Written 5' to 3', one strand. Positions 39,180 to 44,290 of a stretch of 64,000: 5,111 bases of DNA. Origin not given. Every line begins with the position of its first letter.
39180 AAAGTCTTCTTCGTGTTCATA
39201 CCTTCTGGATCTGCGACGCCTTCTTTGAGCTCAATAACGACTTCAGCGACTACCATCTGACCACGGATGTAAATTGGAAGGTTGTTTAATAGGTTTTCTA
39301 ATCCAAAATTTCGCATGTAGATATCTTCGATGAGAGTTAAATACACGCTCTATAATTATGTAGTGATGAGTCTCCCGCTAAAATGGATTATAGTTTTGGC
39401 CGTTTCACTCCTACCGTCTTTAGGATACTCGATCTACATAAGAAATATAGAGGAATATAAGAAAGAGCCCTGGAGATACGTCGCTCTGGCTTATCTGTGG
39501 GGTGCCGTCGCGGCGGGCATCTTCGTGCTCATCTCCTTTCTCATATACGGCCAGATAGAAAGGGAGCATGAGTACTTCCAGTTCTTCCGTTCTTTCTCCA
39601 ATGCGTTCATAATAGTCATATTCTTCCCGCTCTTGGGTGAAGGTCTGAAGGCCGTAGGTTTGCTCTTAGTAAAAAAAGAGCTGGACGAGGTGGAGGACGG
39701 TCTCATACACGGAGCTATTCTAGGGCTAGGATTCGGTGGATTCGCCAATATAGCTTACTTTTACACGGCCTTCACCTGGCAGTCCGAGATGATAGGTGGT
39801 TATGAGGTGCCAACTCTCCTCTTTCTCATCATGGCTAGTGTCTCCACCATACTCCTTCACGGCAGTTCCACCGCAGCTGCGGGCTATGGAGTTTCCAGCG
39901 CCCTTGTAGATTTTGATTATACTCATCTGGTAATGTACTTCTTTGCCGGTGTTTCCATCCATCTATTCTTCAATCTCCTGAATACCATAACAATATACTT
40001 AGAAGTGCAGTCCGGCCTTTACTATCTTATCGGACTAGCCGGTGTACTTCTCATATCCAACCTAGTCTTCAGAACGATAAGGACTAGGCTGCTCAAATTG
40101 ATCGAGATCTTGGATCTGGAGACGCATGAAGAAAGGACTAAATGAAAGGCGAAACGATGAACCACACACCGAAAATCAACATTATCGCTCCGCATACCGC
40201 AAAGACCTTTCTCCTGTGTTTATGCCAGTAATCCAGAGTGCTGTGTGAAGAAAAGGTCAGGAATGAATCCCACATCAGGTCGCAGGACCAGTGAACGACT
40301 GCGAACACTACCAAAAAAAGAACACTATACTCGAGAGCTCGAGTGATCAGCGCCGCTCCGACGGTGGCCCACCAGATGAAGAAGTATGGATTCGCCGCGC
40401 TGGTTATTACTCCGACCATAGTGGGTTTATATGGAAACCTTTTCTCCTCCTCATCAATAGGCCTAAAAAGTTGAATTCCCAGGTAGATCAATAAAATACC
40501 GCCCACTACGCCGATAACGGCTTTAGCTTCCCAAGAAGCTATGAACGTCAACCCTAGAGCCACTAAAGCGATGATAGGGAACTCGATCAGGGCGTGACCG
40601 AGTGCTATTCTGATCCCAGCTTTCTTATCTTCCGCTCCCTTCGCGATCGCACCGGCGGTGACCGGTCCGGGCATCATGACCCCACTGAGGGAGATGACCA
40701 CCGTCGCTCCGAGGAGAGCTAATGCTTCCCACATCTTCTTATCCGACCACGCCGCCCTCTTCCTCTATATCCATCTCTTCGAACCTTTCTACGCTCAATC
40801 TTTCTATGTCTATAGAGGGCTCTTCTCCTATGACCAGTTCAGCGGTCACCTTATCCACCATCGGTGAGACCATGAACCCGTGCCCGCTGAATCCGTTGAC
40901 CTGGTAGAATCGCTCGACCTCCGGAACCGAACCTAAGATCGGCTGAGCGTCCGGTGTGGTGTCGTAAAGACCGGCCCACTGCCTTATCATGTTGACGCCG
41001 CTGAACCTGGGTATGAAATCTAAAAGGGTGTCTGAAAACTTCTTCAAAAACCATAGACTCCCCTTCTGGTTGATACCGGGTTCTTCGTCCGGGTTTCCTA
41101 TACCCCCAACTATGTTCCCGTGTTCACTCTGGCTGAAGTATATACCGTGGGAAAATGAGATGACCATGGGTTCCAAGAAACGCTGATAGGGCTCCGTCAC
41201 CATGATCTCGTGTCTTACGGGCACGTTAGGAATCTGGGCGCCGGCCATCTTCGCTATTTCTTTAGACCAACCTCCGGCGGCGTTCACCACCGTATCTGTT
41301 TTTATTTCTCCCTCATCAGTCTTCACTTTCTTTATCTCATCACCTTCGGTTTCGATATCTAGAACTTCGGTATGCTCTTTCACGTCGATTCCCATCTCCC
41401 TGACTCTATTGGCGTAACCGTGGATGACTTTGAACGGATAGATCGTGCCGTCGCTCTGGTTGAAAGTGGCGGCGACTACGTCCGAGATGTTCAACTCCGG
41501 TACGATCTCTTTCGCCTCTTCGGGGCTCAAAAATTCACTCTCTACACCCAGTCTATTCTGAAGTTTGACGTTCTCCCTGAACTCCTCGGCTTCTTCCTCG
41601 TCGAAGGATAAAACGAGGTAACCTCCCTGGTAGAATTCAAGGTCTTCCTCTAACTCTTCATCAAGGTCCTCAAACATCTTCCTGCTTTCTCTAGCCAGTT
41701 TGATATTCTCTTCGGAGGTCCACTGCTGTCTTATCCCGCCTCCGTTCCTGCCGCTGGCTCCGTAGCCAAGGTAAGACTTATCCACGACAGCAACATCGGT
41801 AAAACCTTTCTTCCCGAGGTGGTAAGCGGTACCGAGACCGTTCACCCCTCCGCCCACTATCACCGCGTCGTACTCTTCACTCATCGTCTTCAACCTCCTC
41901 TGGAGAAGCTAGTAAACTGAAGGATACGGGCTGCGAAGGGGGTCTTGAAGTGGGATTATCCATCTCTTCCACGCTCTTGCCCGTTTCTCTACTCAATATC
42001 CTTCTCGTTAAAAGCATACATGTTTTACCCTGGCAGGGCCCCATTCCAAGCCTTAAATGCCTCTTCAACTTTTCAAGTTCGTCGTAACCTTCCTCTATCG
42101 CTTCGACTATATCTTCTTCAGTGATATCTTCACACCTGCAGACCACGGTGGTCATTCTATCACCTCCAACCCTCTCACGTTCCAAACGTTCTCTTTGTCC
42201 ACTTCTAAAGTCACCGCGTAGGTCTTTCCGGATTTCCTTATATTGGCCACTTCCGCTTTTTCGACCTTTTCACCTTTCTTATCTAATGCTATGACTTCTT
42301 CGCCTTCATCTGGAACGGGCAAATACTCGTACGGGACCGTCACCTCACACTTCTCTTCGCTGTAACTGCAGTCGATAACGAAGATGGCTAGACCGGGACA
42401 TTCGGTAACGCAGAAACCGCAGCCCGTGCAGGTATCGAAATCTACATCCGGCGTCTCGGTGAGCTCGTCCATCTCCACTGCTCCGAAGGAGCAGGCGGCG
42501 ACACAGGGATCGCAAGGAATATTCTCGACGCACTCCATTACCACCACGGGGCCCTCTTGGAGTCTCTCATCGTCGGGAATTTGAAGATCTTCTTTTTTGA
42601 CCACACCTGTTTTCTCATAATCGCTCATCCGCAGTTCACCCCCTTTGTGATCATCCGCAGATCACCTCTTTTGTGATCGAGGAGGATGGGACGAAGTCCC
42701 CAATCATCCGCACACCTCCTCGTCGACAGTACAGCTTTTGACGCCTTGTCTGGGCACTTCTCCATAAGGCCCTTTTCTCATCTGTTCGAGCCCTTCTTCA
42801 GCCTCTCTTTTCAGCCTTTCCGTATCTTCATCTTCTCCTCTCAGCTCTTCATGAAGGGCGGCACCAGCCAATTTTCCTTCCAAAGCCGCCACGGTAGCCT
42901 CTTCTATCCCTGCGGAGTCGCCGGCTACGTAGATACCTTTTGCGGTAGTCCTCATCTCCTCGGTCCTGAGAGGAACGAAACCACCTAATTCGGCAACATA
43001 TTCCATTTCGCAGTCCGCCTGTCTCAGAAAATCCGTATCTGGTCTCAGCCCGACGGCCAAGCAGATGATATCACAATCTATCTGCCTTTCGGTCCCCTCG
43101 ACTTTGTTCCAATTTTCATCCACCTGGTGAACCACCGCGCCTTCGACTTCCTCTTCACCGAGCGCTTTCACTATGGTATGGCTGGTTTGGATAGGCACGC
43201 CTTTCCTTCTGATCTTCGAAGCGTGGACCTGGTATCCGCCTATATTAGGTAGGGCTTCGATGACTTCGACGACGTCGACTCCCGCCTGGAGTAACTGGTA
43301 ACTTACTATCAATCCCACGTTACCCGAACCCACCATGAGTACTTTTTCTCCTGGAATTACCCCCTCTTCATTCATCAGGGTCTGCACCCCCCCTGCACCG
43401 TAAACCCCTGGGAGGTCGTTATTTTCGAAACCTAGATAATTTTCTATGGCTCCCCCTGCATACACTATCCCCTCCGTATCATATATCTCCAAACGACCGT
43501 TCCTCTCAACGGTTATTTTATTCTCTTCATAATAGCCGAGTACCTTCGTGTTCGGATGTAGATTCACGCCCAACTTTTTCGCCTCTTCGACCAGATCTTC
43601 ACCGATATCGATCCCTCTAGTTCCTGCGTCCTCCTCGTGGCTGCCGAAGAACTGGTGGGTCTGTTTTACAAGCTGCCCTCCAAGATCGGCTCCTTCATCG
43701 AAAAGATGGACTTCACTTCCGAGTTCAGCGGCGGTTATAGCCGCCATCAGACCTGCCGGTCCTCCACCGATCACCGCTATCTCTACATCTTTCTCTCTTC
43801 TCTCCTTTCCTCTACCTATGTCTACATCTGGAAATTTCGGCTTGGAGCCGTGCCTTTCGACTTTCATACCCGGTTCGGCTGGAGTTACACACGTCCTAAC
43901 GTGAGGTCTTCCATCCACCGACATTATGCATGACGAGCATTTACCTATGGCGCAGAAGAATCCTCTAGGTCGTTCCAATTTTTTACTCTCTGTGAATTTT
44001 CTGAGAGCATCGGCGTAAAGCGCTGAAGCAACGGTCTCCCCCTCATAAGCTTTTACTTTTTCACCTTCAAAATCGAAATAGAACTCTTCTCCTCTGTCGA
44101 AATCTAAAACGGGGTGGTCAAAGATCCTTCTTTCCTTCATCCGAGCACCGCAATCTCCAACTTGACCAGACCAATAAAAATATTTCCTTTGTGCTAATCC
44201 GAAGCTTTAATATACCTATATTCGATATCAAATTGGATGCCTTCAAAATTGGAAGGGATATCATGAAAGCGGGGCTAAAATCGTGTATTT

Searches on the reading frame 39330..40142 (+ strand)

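Call 63: search_protein_families(library=pfam, proteins=[window:39330-40142:+], max_evalue=0.0001)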
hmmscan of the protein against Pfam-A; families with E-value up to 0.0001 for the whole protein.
window:39330-40142:+ (271 aa): 1 family
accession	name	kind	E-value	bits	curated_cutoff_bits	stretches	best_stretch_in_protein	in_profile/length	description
PF13367.11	PrsW-protease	-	6.3e-17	62.2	23.5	1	46-233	1-187/196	PrsW family intramembrane metalloprotease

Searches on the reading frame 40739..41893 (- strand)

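Call 63: search_protein_families(library=pfam, proteins=[window:40739-41893:-], max_evalue=0.0001)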
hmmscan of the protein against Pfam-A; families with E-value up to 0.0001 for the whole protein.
window:40739-41893:- (384 aa): 5 families
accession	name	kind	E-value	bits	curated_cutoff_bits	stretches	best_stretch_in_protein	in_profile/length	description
PF01266.30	DAO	-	7.1e-80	269.6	27.9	1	9-353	1-353/353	FAD dependent oxidoreductase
PF13738.12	Pyr_redox_3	-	3.1e-09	36.9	30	0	160-220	87-147/305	Pyridine nucleotide-disulphide oxidoreductase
PF07992.20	Pyr_redox_2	-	4.8e-08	33.2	26.1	0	160-208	189-237/291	Pyridine nucleotide-disulphide oxidoreductase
PF03486.20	HI0933_like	-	6.9e-08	32.7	50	1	142-210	92-166/244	HI0933-like protein Rossmann domain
PF00890.30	FAD_binding_2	-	1.9e-07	31.1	20.4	1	9-218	1-214/414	FAD binding domain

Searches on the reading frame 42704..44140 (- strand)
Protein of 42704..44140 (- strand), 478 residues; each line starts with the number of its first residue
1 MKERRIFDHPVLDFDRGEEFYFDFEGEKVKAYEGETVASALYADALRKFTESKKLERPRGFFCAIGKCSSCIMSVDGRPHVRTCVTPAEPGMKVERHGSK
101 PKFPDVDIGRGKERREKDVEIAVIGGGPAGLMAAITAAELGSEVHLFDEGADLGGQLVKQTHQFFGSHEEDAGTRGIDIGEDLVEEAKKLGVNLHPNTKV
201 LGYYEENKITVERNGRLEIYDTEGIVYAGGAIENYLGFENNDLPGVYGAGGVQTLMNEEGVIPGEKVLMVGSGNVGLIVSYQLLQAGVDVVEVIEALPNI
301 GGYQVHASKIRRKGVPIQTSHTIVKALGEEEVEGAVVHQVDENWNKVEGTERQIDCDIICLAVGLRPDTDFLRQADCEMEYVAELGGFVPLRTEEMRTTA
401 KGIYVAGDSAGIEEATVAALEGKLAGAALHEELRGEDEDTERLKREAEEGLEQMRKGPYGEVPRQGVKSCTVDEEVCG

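Call 63: search_protein_families(library=pfam, proteins=[window:42704-44140:-], max_evalue=0.0001)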
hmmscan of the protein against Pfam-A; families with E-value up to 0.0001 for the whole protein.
window:42704-44140:- (478 aa): 11 families
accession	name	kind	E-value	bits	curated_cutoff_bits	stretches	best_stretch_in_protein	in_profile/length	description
PF07992.20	Pyr_redox_2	-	3.1e-32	112.6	26.1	1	120-422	2-291/291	Pyridine nucleotide-disulphide oxidoreductase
PF13510.11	Fer2_4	-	2.4e-24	85.6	22.8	1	21-96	5-79/82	2Fe-2S iron-sulfur cluster binding domain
PF13450.12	NAD_binding_8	-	6.6e-12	46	21.9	1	123-173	1-48/68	NAD(P)-binding Rossmann-like domain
PF13738.12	Pyr_redox_3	-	9.7e-11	41.9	30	1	192-407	96-305/305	Pyridine nucleotide-disulphide oxidoreductase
PF00070.33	Pyr_redox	-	1e-10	42.4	22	0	121-154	2-35/82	Pyridine nucleotide-disulphide oxidoreductase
PF12831.13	FAD_oxidored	-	1.3e-10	41.6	27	1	121-189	2-70/416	FAD dependent oxidoreductase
PF03486.20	HI0933_like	-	3.6e-10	40.1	50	1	120-156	2-38/244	HI0933-like protein Rossmann domain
PF01266.30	DAO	-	1.6e-07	31.6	27.9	0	121-156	2-38/353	FAD dependent oxidoreductase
PF01494.25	FAD_binding_3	-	3.9e-06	26.8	22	0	118-148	1-31/349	FAD binding domain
PF01134.28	GIDA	-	4.7e-06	26.4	22.1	1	121-153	2-34/391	Glucose inhibited division protein A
PF00890.30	FAD_binding_2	-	5e-06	26.4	20.4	1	121-158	2-39/414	FAD binding domain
